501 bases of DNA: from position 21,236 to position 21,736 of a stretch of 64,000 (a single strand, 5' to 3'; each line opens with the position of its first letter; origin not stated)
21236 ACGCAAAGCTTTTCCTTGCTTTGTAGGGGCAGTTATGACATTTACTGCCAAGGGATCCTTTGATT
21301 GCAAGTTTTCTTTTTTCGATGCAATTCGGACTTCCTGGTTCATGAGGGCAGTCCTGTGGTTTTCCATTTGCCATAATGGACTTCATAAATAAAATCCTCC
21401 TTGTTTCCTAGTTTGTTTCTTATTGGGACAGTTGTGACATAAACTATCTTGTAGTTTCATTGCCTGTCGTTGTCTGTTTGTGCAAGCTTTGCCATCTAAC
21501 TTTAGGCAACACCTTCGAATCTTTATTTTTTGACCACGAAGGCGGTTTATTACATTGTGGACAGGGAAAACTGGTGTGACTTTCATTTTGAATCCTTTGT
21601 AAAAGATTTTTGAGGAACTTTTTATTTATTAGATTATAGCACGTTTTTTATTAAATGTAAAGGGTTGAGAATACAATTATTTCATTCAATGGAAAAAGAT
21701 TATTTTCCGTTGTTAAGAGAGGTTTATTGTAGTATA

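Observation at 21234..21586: Translationally coupled tandem pair of paralogous cysteine-motif mini-proteins (CHNCP) between rnc and smc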

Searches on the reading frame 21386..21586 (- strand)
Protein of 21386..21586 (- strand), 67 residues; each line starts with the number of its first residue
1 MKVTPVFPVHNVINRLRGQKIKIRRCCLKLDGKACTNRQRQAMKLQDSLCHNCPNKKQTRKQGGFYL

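Call 3: search_protein_families(library=pfam, proteins=[window:21386-21586:-], max_evalue=10)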
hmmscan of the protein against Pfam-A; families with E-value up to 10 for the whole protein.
seq(67 aa): 0 families

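Call 4: search_protein_families(library=ncbifam, proteins=[window:21386-21586:-], max_evalue=10)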
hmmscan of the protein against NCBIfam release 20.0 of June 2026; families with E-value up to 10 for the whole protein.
seq(67 aa): 0 families

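Call 7: find_homologous_proteins(query=window:21386-21586:-, max_evalue=10)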
Query seq(67 aa) (67 aa): 1 proteins with E <= 10 among 1 candidates.
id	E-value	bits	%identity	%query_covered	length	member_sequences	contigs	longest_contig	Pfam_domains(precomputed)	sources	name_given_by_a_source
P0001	2.5e-39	149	100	100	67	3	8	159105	-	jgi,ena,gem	-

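Call 11: find_encoding_contigs(protein=P0001, flank=3000, max_places=10)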
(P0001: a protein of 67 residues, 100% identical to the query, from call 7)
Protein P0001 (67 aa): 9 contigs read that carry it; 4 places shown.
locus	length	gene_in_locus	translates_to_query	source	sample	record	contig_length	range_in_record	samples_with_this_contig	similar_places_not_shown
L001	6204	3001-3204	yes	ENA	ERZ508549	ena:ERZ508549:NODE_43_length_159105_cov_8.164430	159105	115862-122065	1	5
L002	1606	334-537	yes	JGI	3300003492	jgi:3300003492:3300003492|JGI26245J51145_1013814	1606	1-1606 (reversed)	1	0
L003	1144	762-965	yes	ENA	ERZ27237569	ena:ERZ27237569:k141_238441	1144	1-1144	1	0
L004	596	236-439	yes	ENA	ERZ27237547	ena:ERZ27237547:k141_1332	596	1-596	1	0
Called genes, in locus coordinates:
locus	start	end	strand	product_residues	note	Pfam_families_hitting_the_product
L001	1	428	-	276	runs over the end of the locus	PF06271:RDD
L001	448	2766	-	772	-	PF02463:SMC_N, PF13175:AAA_15 (weak), PF13476:AAA_23, PF13304:AAA_21 (weak)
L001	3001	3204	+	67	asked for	-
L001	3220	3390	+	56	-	-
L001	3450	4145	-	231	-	PF22935:RM44_endonuclase (weak), PF14622:Ribonucleas_3_3, PF00636:Ribonuclease_3, PF00035:dsrm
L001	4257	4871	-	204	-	PF01029:NusB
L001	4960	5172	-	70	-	PF01783:Ribosomal_L32p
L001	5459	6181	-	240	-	PF01351:RNase_HII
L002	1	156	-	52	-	?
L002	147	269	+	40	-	-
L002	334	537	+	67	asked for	-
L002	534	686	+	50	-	-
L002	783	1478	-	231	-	PF22935:RM44_endonuclase (weak), PF14622:Ribonucleas_3_3, PF00636:Ribonuclease_3, PF00035:dsrm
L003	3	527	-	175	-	?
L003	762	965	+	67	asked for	-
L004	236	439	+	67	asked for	-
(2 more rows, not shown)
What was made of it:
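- Checked: The flanking genes are rnc (20442..21137 +) and smc (true start ATG 21821 +), by the Pfam labels on the identical contig (call 11).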

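Call 18: search_protein_representatives(alignment_id=A1)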
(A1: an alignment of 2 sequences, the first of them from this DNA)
Query: 2 sequences, 68 profile positions. Proteins with E-value up to 0.001 (for the whole library): 3; up to 1e-10: 2; up to 1e-30: 1. The best 3 are listed.
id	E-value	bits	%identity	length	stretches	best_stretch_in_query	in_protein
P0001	3.5e-38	145.6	-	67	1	1-68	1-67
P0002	1.0e-19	86.4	-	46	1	20-61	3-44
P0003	2.0e-09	53.5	-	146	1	8-62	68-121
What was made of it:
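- On Zinc-ribbon ribosomal proteins (bL32, bL33, bL36, bL31, uS14): A search of 1.84 billion representative proteins finds only three clusters (call 18).
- The family is tiny (call 18).
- Tried and rejected: The exhaustive HMM search of 1.84 billion representatives added only P0003 (call 18).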

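Call 23: find_related_loci(query=A3, collection=metagenome_contigs, flank=4000)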
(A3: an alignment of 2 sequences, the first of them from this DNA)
Query A3 (67 aa) in metagenome_contigs; peptide patterns used: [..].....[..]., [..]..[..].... (x = any residue, [..] = any of these).
139 stretches matched a pattern, but none encodes a relative of the query by tblastn (E <= 1e-3).

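Call 24: find_homologous_proteins(query=A2, max_evalue=10)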
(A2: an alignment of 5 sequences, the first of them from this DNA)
Query A2 (5 sequences) (67 aa, profile of the alignment): 5 proteins with E <= 10 among 28 candidates.
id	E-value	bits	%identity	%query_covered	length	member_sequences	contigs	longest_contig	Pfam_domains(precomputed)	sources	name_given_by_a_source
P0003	2.4e-24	103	52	81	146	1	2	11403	-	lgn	-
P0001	6.8e-23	98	100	100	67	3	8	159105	-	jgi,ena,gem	-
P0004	1.2e-19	88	28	33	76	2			-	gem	-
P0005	5.7e-16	76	-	-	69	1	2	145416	-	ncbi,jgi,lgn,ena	-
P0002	8.7e-13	66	43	33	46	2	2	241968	-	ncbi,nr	ncbi:hypothetical protein HN399_01400 [bacterium]|nr:hypothetical protein [bacterium] MBT7992786.1 h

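Call 25: find_encoding_contigs(protein=P0003, flank=5000, max_places=6)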
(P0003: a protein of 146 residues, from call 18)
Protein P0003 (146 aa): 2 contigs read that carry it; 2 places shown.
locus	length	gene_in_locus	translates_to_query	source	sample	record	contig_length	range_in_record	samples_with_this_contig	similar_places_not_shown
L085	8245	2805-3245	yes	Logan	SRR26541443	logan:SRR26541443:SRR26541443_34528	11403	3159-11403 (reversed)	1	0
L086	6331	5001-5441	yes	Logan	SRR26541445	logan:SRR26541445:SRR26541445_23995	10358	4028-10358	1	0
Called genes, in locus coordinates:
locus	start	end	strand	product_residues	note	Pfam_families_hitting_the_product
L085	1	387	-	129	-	?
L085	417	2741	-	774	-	PF02463:SMC_N, PF13476:AAA_23 (faint), PF13304:AAA_21 (weak)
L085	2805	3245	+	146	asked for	-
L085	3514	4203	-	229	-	PF22935:RM44_endonuclase (weak), PF14622:Ribonucleas_3_3, PF00636:Ribonuclease_3, PF00035:dsrm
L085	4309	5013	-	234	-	PF01029:NusB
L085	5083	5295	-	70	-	PF01783:Ribosomal_L32p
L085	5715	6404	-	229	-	PF01351:RNase_HII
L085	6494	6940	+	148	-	-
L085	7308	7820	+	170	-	-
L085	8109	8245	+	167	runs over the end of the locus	-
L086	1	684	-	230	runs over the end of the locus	PF00590:TP_methylase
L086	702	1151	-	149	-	PF13785:DUF4178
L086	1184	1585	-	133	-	-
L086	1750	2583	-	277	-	PF06271:RDD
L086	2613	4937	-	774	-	PF02463:SMC_N, PF13476:AAA_23 (faint), PF13304:AAA_21 (weak)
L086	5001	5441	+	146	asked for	-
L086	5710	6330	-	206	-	?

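Call 33: search_protein_families(library=phrogs, proteins=[window:21386-21586:-], max_evalue=10)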
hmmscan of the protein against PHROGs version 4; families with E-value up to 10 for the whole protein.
seq(67 aa): 2 families
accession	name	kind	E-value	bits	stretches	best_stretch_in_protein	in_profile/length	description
phrog_36382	-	unknown function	0.14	13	1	18-38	12-32/45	-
phrog_16123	-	unknown function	6.3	6.9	1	32-60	21-50/368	-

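Call 34: search_protein_families(library=padloc, proteins=[window:21386-21586:-], max_evalue=10)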
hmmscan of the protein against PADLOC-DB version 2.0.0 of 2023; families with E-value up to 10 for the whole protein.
seq(67 aa): 0 families

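Call 50: predict_structure(alignment_id=A6)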
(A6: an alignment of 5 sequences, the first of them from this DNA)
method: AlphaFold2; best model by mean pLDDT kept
length: 67 residues; sequences in the alignment: 5
mean_pLDDT: 54.3   pTM: 0.33
mean pLDDT of the five models: 54.3, 53.8, 50.6, 49.4, 47.9
residues with pLDDT >= 90: 0; 70-90: 12; 50-70: 25; < 50: 30
segments of 3 or more residues with pLDDT < 50: 1-3, 6-23, 59-67
pLDDT, mean of each block of 10 residues (from residue 1): 44 39 58 74 67 57 35
secondary structure, 60 per line:
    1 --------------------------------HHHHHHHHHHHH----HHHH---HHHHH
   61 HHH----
elements in order: H33-44 H49-52 H56-63

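Call 64: find_related_loci(query=A3, collection=viral_contigs, flank=3000)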
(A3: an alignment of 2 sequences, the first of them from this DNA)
Query A3 (67 aa) in viral_contigs; peptide patterns used: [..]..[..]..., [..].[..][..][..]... (x = any residue, [..] = any of these).
64 stretches matched a pattern, but none encodes a relative of the query by tblastn (E <= 1e-3).

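Call 65: search_dna_similar(query=window:21386-21586:-, collection=phages, mode=protein, max_evalue=1, max_rows=5)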
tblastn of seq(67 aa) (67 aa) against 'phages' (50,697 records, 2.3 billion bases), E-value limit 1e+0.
No match.

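Call 70: list_cluster_members(proteins=[P0001, P0002, window:21237-21386:-, P0005, P0004])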
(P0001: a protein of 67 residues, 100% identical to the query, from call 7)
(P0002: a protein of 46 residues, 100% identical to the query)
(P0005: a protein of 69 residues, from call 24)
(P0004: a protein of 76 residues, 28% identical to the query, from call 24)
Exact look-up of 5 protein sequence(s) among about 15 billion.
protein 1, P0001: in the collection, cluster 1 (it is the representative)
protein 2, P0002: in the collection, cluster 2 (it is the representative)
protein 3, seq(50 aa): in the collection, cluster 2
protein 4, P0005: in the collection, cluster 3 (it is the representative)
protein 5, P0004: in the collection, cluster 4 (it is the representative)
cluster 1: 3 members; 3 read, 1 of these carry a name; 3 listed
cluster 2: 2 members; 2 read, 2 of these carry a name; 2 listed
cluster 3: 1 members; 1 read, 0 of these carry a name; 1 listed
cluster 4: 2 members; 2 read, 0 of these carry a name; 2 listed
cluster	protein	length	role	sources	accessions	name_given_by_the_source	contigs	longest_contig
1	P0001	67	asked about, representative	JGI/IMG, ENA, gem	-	-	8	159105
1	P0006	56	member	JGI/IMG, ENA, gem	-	hypothetical protein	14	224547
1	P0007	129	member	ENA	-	-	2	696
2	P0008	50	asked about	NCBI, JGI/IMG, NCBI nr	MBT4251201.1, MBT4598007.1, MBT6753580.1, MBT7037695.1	hypothetical protein HN784_04235 [bacterium] | hypothetical protein [bacterium]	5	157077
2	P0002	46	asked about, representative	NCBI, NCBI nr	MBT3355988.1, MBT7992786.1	hypothetical protein HN399_01400 [bacterium] | hypothetical protein [bacterium]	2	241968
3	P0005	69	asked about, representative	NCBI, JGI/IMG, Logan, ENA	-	-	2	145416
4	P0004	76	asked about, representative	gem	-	-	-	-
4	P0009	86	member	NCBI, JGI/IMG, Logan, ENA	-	-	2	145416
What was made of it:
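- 21234..21386 (-): ORF B, 50 aa, pI 9.6. Scaffold C13-x8-C22-x15-C38-x2-C41. Its start overlaps A's stop as ATGA. NCBI annotates it as a hypothetical protein, MBT4251201.1 and others (call 70).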

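Call 71: fold_search(model_id=the predicted structure, library=pdb)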
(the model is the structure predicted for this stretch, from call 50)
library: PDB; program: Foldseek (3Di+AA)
matches with E <= 10: 2; with E <= 0.001: 0
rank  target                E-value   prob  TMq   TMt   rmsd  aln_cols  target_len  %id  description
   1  4z9o_A                9.8e+00  0.03  0.21  0.04   5.4        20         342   30  Crystal Structure of human GGT1 (released 2015-06-03)
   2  5v4q_A                9.8e+00  0.03  0.21  0.04   5.4        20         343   30  Crystal Structure of human GGT1 in complex with DON (released 2017-04-19)

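Call 77: search_solved_structures(query=A3, max_evalue=10, show_alignments=2)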
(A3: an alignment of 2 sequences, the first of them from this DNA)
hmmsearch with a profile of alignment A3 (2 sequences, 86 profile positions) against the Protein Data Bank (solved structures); distinct sequences matched with E-value up to 10: 0.
